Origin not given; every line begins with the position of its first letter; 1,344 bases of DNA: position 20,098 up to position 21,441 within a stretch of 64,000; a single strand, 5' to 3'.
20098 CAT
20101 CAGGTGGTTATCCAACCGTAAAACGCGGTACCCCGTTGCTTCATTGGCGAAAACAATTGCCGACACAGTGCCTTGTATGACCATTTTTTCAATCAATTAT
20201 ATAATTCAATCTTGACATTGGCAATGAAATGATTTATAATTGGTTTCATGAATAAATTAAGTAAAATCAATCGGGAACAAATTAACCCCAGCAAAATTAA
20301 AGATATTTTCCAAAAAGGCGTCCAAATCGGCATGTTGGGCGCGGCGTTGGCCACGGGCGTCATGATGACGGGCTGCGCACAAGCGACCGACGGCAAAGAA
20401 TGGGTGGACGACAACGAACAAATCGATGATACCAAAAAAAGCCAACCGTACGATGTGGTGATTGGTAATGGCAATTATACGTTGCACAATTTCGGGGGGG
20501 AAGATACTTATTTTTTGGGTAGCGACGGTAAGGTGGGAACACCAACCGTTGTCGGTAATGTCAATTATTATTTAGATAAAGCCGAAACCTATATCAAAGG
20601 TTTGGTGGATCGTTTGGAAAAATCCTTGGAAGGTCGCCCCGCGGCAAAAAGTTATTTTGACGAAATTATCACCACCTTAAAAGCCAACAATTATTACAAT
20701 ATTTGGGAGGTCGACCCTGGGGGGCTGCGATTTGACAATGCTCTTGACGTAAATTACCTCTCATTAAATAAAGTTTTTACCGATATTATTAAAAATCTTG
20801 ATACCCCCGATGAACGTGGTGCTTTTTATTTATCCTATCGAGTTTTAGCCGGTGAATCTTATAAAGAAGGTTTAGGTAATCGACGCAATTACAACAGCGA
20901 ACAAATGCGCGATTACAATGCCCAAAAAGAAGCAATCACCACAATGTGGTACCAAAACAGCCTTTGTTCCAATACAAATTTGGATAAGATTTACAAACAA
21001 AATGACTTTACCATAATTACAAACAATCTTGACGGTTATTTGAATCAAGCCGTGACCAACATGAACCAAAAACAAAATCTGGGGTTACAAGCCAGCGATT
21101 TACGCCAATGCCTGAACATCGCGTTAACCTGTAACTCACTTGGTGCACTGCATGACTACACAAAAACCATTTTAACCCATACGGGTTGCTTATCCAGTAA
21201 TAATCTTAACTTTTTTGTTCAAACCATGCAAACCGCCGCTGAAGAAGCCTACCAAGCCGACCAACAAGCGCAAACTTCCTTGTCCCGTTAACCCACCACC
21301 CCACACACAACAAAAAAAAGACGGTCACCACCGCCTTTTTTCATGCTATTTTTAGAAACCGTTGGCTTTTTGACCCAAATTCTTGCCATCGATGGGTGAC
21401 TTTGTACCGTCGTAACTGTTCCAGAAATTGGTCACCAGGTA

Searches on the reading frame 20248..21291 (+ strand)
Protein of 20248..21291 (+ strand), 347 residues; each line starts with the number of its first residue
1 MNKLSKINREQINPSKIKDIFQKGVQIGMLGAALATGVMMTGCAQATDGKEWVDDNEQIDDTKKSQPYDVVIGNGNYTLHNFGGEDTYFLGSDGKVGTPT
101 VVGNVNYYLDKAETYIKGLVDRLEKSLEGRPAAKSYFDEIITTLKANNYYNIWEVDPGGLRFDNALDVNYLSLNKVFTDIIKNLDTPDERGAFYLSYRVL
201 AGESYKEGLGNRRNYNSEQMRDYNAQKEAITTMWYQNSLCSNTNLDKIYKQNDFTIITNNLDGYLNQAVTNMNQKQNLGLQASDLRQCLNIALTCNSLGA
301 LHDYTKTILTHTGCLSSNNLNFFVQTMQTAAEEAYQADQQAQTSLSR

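Call 7: search_protein_families(library=pfam, proteins=[window:20248-21291:+], max_evalue=0.01)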
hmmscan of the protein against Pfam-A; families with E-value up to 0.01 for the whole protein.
window:20248-21291:+ (347 aa): 0 families

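Call 85: find_homologous_proteins(query=window:20248-21291:+)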
Query window:20248-21291:+ (347 aa): 29 proteins with E <= 0.001 among 1736 candidates.
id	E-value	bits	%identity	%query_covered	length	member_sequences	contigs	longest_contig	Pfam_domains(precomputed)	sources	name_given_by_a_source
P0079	1.2e-230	782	100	100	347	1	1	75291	-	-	-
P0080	7.0e-106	372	58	93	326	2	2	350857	-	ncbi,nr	ncbi:MAG: hypothetical protein NC176_06835 [Treponema brennaborense]|nr:hypothetical protein [Prevot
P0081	9.5e-79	283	46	89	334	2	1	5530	-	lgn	-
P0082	3.7e-78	281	52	76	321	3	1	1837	-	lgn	-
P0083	1.1e-76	276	46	91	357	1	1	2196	-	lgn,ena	-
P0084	8.0e-75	270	48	89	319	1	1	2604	-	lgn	-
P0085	1.1e-71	260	45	93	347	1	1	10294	-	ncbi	-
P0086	1.5e-67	246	47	88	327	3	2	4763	-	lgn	-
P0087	2.9e-61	226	49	67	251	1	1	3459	-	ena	-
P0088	6.4e-58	215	41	95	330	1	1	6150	-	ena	-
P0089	7.8e-58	214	43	91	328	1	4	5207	-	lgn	-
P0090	6.9e-56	208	43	78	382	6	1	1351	-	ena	-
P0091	3.5e-53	199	43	78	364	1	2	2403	-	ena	-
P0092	1.8e-51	194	43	72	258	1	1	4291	-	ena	-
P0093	1.3e-47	181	40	77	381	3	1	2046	-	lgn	-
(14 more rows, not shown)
